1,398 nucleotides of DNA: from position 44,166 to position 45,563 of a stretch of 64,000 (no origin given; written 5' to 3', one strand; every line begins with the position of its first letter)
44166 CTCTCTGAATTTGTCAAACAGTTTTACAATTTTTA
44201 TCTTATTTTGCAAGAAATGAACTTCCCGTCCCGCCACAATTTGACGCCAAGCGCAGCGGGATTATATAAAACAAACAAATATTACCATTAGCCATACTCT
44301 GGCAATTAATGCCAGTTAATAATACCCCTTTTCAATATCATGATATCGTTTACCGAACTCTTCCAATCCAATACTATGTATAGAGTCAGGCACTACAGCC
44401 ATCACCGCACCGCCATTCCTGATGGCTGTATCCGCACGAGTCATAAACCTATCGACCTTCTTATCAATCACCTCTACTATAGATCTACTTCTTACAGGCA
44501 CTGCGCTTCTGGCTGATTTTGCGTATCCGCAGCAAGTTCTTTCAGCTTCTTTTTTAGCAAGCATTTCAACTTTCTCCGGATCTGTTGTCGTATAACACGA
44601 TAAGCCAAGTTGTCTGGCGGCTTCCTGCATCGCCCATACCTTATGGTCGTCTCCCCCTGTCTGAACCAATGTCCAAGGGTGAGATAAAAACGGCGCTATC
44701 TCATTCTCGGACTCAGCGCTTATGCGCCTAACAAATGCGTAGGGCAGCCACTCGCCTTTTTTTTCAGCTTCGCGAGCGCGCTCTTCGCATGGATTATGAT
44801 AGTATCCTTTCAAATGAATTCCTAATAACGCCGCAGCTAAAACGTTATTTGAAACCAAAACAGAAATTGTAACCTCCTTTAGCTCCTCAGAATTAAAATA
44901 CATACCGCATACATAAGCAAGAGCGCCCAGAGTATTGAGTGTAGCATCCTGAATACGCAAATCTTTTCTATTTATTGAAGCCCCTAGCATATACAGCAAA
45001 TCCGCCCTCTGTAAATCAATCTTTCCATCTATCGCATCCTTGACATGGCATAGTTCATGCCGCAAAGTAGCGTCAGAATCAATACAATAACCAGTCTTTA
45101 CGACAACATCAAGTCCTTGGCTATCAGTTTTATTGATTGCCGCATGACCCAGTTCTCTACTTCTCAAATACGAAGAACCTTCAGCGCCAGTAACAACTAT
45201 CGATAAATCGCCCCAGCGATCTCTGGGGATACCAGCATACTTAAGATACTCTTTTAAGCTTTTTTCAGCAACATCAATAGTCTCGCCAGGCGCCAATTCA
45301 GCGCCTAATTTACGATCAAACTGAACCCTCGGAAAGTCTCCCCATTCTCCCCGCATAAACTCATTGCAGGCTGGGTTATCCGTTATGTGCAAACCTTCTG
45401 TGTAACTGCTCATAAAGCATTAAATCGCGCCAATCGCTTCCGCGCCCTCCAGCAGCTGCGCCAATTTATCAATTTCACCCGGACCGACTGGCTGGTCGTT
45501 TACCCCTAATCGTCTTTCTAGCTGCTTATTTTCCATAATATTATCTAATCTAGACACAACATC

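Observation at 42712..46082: Four-gene opposite-strand cassette splitting the prfA-prmC pair: candidate uncharacterised accessory system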

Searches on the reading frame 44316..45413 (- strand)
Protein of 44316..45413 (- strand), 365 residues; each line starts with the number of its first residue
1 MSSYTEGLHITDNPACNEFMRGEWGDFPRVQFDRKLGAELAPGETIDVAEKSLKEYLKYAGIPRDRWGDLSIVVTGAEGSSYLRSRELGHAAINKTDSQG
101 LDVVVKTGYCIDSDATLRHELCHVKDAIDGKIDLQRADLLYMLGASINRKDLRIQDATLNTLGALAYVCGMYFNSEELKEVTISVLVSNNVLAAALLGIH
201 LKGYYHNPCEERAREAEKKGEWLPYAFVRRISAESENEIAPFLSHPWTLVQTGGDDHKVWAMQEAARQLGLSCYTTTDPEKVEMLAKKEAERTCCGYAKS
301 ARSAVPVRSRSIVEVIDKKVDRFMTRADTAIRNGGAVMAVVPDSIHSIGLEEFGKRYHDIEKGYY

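Call 3: search_protein_families(library=pfam, proteins=[window:44316-45413:-], max_evalue=1)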
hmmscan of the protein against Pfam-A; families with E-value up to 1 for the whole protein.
window:44316-45413:- (365 aa): 1 family
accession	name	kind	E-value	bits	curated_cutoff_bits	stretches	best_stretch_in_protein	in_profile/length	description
PF14891.12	Peptidase_M91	-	0.21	12.3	25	1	102-136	84-115/176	Effector protein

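Call 4: search_protein_families(library=padloc, proteins=[window:44316-45413:-], max_evalue=1)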
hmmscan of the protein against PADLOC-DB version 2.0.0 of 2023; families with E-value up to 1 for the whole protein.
window:44316-45413:- (365 aa): 0 families

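Call 8: find_homologous_proteins(query=window:44316-45413:-, max_evalue=0.001)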
Query window:44316-45413:- (365 aa): 23 proteins with E <= 0.001 among 8000 candidates.
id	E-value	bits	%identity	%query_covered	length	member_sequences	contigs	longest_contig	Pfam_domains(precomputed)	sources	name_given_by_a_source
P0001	9.6e-231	783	94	100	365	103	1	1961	-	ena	-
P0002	1.2e-217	740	89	100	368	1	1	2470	-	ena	-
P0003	6.4e-214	728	88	100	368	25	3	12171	-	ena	-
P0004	1.1e-151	523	90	70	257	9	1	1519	-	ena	-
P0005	1.6e-145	503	65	100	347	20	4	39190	-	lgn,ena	-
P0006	8.2e-140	484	93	63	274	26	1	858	-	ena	-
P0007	7.4e-134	464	64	97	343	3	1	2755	-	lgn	-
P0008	2.1e-132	460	92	61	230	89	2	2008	-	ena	-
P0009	9.5e-129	448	63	88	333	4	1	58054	-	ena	-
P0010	1.4e-128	447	88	61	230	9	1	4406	-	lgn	-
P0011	8.6e-128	444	64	93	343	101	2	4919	-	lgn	-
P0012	1.3e-113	398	54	96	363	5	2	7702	-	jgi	-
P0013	3.4e-112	393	55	92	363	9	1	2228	-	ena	-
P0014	2.3e-111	390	54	92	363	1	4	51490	-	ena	-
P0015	2.5e-111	390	53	96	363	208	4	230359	-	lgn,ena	-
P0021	5.7e-42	162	43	64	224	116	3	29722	-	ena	-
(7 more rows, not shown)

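Call 9: find_encoding_contigs(protein=window:44316-45413:-, flank=10000, max_places=10)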
Protein window:44316-45413:- (365 aa): 7 contigs read that carry it; 3 places shown.
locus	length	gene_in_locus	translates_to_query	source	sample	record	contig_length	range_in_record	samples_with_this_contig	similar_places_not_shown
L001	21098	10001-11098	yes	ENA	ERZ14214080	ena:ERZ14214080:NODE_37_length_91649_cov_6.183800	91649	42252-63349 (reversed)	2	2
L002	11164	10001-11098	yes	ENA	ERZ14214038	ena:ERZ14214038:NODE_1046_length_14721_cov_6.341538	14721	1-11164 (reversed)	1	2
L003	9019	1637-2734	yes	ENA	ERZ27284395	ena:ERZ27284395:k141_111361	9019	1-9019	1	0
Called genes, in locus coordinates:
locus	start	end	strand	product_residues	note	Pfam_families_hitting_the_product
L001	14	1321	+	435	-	PF04280:Tim44, PF11335:DUF3137 (weak)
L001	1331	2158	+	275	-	PF00483:NTP_transferase, PF12804:NTP_transf_3 (weak)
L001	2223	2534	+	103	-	PF00829:Ribosomal_L21p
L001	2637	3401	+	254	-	PF00142:Fer4_NifH (weak), PF01656:CbiA, PF02374:ArsA_ATPase, PF06564:CBP_BcsQ, PF09140:MipZ, PF10609:ParA, PF13614:AAA_31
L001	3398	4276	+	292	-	PF02195:ParB_N, PF17762:HTH_ParB, PF23552:ParB_C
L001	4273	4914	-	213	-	PF10502:Peptidase_S26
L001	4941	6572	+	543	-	PF03816:LytR_cpsA_psr, PF13399:LytR_C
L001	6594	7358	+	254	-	-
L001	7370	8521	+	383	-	PF00089:Trypsin, PF13365:Trypsin_2, PF13180:PDZ_2, PF17820:PDZ_6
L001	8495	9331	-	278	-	PF08242:Methyltransf_12 (faint), PF17827:PrmC_N, PF03602:Cons_hypoth95 (weak), PF05175:MTS, PF06325:PrmA (weak), PF10294:Methyltransf_16 (weak), PF13649:Methyltransf_25 (weak), PF13847:Methyltransf_31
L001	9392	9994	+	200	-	-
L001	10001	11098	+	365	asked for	-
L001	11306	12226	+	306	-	-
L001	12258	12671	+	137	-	-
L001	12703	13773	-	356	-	PF03462:PCRF, PF00472:RF-1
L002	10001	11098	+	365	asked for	-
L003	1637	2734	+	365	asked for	-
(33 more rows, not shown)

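Call 10: find_encoding_contigs(protein=P0015, flank=8000, max_places=3)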
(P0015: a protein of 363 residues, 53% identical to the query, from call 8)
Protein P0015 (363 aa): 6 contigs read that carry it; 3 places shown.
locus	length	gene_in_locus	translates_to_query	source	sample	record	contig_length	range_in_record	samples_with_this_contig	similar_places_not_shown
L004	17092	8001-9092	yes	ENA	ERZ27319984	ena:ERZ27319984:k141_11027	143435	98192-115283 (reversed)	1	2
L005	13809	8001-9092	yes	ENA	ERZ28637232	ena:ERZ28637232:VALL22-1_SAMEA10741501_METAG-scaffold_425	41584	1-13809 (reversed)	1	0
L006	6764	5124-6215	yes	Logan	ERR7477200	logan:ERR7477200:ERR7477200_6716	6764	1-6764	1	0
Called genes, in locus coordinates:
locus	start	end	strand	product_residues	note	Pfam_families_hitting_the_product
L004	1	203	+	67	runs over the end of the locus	-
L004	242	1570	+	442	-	PF04280:Tim44, PF11335:DUF3137 (weak)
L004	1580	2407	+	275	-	PF00483:NTP_transferase, PF12804:NTP_transf_3 (weak)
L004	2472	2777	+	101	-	PF00829:Ribosomal_L21p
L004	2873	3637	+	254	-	PF00142:Fer4_NifH (weak), PF01656:CbiA, PF02374:ArsA_ATPase, PF06564:CBP_BcsQ, PF09140:MipZ, PF10609:ParA, PF13614:AAA_31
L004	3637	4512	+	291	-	PF02195:ParB_N, PF17762:HTH_ParB, PF23552:ParB_C (faint)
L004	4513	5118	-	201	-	PF10502:Peptidase_S26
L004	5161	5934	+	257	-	-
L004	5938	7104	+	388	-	PF00089:Trypsin, PF13365:Trypsin_2, PF13180:PDZ_2, PF17820:PDZ_6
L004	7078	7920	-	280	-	PF08242:Methyltransf_12 (faint), PF17827:PrmC_N, PF05175:MTS, PF06325:PrmA (weak), PF13649:Methyltransf_25 (weak), PF13847:Methyltransf_31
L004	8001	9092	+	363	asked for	-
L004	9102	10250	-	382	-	PF03462:PCRF, PF00472:RF-1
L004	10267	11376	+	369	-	-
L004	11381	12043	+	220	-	PF03167:UDG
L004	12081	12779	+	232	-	-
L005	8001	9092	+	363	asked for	-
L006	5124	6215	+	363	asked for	-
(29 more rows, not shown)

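Call 11: find_encoding_contigs(protein=P0009, flank=8000, max_places=2)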
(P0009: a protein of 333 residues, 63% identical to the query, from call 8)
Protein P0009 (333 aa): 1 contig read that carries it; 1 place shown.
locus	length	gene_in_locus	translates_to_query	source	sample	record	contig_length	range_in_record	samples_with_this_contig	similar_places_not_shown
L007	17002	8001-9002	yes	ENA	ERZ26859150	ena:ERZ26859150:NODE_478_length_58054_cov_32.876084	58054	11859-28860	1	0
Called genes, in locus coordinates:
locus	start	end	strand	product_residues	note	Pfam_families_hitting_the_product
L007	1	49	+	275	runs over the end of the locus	PF00483:NTP_transferase, PF12804:NTP_transf_3 (weak)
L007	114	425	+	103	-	PF00829:Ribosomal_L21p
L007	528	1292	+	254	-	PF00142:Fer4_NifH (weak), PF01656:CbiA, PF02374:ArsA_ATPase, PF06564:CBP_BcsQ, PF09140:MipZ, PF10609:ParA, PF13614:AAA_31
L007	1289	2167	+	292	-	PF02195:ParB_N, PF17762:HTH_ParB, PF23552:ParB_C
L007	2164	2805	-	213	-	PF10502:Peptidase_S26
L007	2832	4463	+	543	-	PF03816:LytR_cpsA_psr, PF13399:LytR_C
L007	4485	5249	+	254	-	-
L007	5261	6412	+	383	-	PF00089:Trypsin, PF13365:Trypsin_2, PF13180:PDZ_2, PF17820:PDZ_6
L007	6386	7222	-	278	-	PF17827:PrmC_N, PF03602:Cons_hypoth95 (weak), PF05175:MTS, PF06325:PrmA, PF10294:Methyltransf_16 (weak), PF08242:Methyltransf_12 (weak), PF13649:Methyltransf_25 (weak), PF13847:Methyltransf_31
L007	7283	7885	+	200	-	-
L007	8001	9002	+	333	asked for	-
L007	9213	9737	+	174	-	-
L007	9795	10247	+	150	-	-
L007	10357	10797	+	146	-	-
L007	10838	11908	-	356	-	PF03462:PCRF, PF00472:RF-1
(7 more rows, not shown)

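Call 12: find_encoding_contigs(protein=P0021, flank=8000, max_places=3)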
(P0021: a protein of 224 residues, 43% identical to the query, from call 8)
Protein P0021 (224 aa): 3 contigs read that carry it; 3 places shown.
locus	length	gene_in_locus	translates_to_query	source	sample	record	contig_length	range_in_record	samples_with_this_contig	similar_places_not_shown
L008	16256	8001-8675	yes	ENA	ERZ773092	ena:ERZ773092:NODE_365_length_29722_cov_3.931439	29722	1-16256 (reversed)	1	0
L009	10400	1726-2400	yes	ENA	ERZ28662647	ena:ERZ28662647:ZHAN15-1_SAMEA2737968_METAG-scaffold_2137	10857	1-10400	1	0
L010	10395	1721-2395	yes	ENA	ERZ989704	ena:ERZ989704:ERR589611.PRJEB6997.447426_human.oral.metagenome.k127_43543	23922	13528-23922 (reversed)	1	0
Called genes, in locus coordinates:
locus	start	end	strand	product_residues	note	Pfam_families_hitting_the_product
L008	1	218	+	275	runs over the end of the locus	PF00483:NTP_transferase, PF12804:NTP_transf_3 (weak)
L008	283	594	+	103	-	PF00829:Ribosomal_L21p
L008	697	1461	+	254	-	PF00142:Fer4_NifH (weak), PF01656:CbiA, PF02374:ArsA_ATPase, PF06564:CBP_BcsQ, PF09140:MipZ, PF10609:ParA, PF13614:AAA_31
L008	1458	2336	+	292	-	PF02195:ParB_N, PF17762:HTH_ParB, PF23552:ParB_C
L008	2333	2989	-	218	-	PF10502:Peptidase_S26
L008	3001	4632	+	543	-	PF03816:LytR_cpsA_psr, PF13399:LytR_C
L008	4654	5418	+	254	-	-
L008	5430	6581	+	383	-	PF00089:Trypsin, PF13365:Trypsin_2, PF13180:PDZ_2, PF17820:PDZ_6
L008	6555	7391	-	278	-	PF17827:PrmC_N, PF03602:Cons_hypoth95 (weak), PF05175:MTS, PF06325:PrmA, PF10294:Methyltransf_16 (faint), PF08242:Methyltransf_12 (weak), PF13649:Methyltransf_25 (weak), PF13847:Methyltransf_31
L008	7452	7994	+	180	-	-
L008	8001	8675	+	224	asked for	-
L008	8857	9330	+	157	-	-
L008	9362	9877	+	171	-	-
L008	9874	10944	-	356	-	PF03462:PCRF, PF00472:RF-1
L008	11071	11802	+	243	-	-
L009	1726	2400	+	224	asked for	-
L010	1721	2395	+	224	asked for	-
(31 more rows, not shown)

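Call 20: search_solved_structures(query=A1, max_evalue=10, show_alignments=2)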
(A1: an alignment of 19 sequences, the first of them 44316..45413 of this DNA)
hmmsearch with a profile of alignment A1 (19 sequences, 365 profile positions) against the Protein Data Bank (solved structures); distinct sequences matched with E-value up to 10: 3.
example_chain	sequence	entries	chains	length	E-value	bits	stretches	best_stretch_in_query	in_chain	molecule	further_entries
1tel_A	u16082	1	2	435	0.46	12.6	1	294-344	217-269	ribulose bisphosphate carboxylase, large subunit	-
1ykw_A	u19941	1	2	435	0.46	12.6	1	294-344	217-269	RuBisCO-like protein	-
5e7h_A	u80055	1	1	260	1.5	11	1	55-84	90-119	IPT/TIG domain-containing protein BACOVA_02650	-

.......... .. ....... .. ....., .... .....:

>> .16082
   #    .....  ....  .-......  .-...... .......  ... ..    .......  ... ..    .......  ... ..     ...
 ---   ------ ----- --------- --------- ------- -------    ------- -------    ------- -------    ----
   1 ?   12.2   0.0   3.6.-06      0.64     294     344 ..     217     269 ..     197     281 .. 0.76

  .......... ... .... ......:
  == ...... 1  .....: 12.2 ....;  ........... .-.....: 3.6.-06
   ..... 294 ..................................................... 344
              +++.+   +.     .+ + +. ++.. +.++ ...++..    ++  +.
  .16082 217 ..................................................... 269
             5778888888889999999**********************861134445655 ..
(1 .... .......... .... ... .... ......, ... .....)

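Call 22: find_related_loci(query=A1, collection=genome_contigs, flank=8000)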
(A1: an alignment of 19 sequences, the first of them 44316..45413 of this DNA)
Query A1 (365 aa) in genome_contigs; peptide patterns used: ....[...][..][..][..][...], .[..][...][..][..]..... (x = any residue, [..] = any of these).
146 stretches matched a pattern; 28 encode a relative of the query (tblastn E <= 1e-3); 26 distinct loci.
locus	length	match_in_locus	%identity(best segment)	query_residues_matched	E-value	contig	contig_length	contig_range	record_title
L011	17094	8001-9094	92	1-365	0e+0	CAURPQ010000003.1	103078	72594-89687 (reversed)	MAG TPA_asm: uncultured Candidatus Saccharibacteria bacterium isolate ERR9969213_bin.38_MetaWRAP_v1.3_MAG genome assembl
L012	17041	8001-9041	67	1-365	5e-157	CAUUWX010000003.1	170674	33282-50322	MAG TPA_asm: uncultured Candidatus Saccharibacteria bacterium isolate SRR23388450_bin.6_MetaWRAP_v1.3_MAG genome assembl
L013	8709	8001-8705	93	1-235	3e-146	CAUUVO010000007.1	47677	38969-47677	MAG TPA_asm: uncultured Candidatus Saccharibacteria bacterium isolate SRR23388446_bin.41_MetaWRAP_v1.3_MAG genome assemb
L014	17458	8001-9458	67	26-365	8e-145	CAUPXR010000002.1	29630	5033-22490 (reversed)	MAG TPA_asm: uncultured Candidatus Saccharibacteria bacterium isolate ERR9968936_bin.53_MetaWRAP_v1.3_MAG genome assembl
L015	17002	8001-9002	64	12-365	4e-140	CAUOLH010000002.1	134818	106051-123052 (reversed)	MAG TPA_asm: uncultured Candidatus Saccharibacteria bacterium isolate SRR11085304_bin.17_MetaWRAP_v1.3_MAG genome assemb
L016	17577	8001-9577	65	26-365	3e-137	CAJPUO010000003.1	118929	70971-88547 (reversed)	Candidatus Saccharibacteria bacterium isolate SRR9217490-mag-bin.5 genome assembly, contig: SRR9217490-mag-bin.5_11, who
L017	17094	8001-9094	92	1-365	0e+0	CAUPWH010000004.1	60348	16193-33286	MAG TPA_asm: uncultured Candidatus Saccharibacteria bacterium isolate ERR9968949_bin.21_MetaWRAP_v1.3_MAG genome assembl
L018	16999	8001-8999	62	12-365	5e-135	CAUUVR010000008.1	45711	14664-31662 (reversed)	MAG TPA_asm: uncultured Candidatus Saccharibacteria bacterium isolate SRR23388465_bin.3_MetaWRAP_v1.3_MAG genome assembl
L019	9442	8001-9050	54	11-362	1e-119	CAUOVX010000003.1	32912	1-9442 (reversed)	MAG TPA_asm: uncultured Candidatus Saccharibacteria bacterium isolate SRR8290077_bin.18_MetaWRAP_v1.3_MAG genome assembl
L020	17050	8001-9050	53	11-362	5e-118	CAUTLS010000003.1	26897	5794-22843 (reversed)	MAG TPA_asm: uncultured Candidatus Saccharibacteria bacterium isolate DRR247342_bin.3_MetaWRAP_v1.3_MAG genome assembly,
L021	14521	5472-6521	53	11-362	9e-118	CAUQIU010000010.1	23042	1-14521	MAG TPA_asm: uncultured Candidatus Saccharibacteria bacterium isolate ERR9968750_bin.32_MetaWRAP_v1.3_MAG genome assembl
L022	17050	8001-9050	53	11-362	8e-118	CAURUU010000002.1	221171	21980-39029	MAG TPA_asm: uncultured Candidatus Saccharibacteria bacterium isolate ERR9969226_bin.1_MetaWRAP_v1.3_MAG genome assembly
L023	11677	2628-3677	53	11-362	1e-116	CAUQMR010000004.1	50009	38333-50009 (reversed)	MAG TPA_asm: uncultured Candidatus Saccharibacteria bacterium isolate ERR9969112_bin.20_MetaWRAP_v1.3_MAG genome assembl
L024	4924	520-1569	52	11-362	2e-116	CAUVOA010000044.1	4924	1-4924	MAG TPA_asm: uncultured Candidatus Saccharibacteria bacterium isolate SRR23388449_bin.24_MetaWRAP_v1.3_MAG genome assemb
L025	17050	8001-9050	52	11-362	3e-116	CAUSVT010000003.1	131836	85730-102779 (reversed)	MAG TPA_asm: uncultured Candidatus Saccharibacteria bacterium isolate SRR15001311_bin.7_MetaWRAP_v1.3_MAG genome assembl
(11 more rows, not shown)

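Call 27: predict_structure(alignment_id=A1)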
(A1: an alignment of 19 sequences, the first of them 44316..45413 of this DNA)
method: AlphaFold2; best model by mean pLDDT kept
length: 365 residues; sequences in the alignment: 19
mean_pLDDT: 47.9   pTM: 0.37
mean pLDDT of the five models: 47.9, 45.8, 45.4, 40.3, 39.9
residues with pLDDT >= 90: 16; 70-90: 79; 50-70: 21; < 50: 249
segments of 3 or more residues with pLDDT < 50: 1-53, 55-57, 59-62, 66-236, 297-309, 344-348
pLDDT, mean of each block of 10 residues (from residue 1): 23 29 36 31 32 48 46 34 29 28 27 30 33 30 29 37 38 42 39 29 27 28 25 45 75 88 86 87 85 55 39 76 91 89 56 86 84
secondary structure, 60 per line:
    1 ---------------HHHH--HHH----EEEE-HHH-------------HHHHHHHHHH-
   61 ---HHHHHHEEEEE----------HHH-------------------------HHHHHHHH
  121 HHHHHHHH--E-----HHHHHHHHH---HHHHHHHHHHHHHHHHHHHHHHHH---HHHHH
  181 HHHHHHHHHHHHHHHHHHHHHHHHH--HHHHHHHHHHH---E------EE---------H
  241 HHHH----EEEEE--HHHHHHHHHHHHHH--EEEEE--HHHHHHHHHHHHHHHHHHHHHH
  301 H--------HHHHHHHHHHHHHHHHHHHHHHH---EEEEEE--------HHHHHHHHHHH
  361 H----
elements in order: H16-19 E29-32 H50-59 H64-69 E70-74 H113-128 H137-145 H149-172 H176-205 H208-218 H240-244 E249-253 H256-269 E272-276 H279-301 H310-332 E336-341 H350-361

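Call 30: search_protein_families(library=pfam, alignment_id=A1, max_evalue=10)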
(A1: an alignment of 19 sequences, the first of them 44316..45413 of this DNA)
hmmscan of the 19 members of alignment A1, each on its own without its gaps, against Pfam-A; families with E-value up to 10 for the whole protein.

A. member 1, window:44316-45413:- (365 aa): 1 family
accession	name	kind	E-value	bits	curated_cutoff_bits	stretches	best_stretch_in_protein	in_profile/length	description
PF14891.12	Peptidase_M91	-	0.21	12.3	25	1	102-136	84-115/176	Effector protein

B. families by the number of members that match (of 19 scanned): 5 families
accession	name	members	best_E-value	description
PF14891.12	Peptidase_M91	16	0.019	Effector protein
PF03327.19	Herpes_VP19C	6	0.033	Herpesvirus capsid shell protein VP19C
PF25020.1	TTR_TEN1-4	2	0.13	Teneurin TTR-like domain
PF10467.15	Inhibitor_I48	1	0.099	Peptidase inhibitor clitocypin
PF14015.11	DUF4231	1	0.17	Protein of unknown function (DUF4231)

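Call 31: fold_search(model_id=the predicted structure, library=pdb)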
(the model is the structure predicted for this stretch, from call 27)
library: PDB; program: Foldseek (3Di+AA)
matches with E <= 10: 89; with E <= 0.001: 0
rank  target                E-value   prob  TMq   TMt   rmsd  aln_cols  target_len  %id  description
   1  2o57_B                6.0e-01  0.12  0.10  0.13  13.7       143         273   10  Crystal Structure of a putative sarcosine dimethylglycine methyltransferase from Galdieria sulphuraria (released 2006-12-19)
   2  1nkv_C                9.4e-01  0.12  0.11  0.15  11.5       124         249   12  X-RAY STRUCTURE OF YJHP FROM E.COLI NORTHEAST STRUCTURAL GENOMICS RESEARCH CONSORTIUM (NESG) TARGET ER13 (released 2003-01-28)
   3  7qos_A                1.0e+00  0.07  0.09  0.10  11.1        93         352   14  Cyclopropane fatty acid synthase from Aquifex aeolicous with bound ligands (released 2022-02-02)
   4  7qos_B                1.1e+00  0.09  0.10  0.10  10.9        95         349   13  Cyclopropane fatty acid synthase from Aquifex aeolicous with bound ligands (released 2022-02-02)
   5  2o57_D                1.1e+00  0.06  0.10  0.12  13.2       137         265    9  Crystal Structure of a putative sarcosine dimethylglycine methyltransferase from Galdieria sulphuraria (released 2006-12-19)
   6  7rt0                  1.5e+00  0.06  0.10  0.09  15.2       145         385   13  1.80 A resolution structure of MAO from P. nicotinovorans in complex with FAD (released 2021-08-25)
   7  3ujc                  1.7e+00  0.11  0.12  0.15   9.7       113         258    7  Phosphoethanolamine methyltransferase mutant (H132A) from Plasmodium falciparum in complex with phosphocholine (released 2011-11-30)
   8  2o57_A                1.7e+00  0.11  0.12  0.14   9.5       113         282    8  Crystal Structure of a putative sarcosine dimethylglycine methyltransferase from Galdieria sulphuraria (released 2006-12-19)
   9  6bqc                  1.7e+00  0.09  0.12  0.12  11.4       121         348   11  Cyclopropane fatty acid synthase from E. coli (released 2018-07-04)
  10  3b5i_A                1.9e+00  0.21  0.12  0.13   6.9        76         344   14  Crystal structure of Indole-3-acetic Acid Methyltransferase (released 2008-01-15)
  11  3uj7_A                1.9e+00  0.11  0.12  0.15   9.6       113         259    7  Phosphoethanolamine methyltransferase from Plasmodium falciparum in complex with SAM and PO4 (released 2011-11-30)
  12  3b5i_B                1.9e+00  0.05  0.08  0.08   9.3        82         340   18  Crystal structure of Indole-3-acetic Acid Methyltransferase (released 2008-01-15)
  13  9sm5_C                2.0e+00  0.13  0.13  0.16   7.7        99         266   12  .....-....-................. from Pseudomonas chlororaphis in complex with SAH and alpha-PSPP (released 2025-12-31)
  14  4iv8_A                2.1e+00  0.08  0.11  0.14   9.8       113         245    6  Crystal structure of N-methyl transferase from Plasmodium knowlesi complexed with S-adenosyl methionine (released 2014-02-19)
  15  1nkv_B                2.1e+00  0.06  0.11  0.15  10.6       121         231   11  X-RAY STRUCTURE OF YJHP FROM E.COLI NORTHEAST STRUCTURAL GENOMICS RESEARCH CONSORTIUM (NESG) TARGET ER13 (released 2003-01-28)
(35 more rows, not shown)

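Call 41: find_related_loci(query=A1, collection=viral_contigs, flank=5000)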
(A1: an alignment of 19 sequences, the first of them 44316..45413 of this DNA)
Query A1 (365 aa) in viral_contigs; peptide patterns used: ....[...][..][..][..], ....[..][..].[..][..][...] (x = any residue, [..] = any of these).
176 stretches matched a pattern, but none encodes a relative of the query by tblastn (E <= 1e-3).
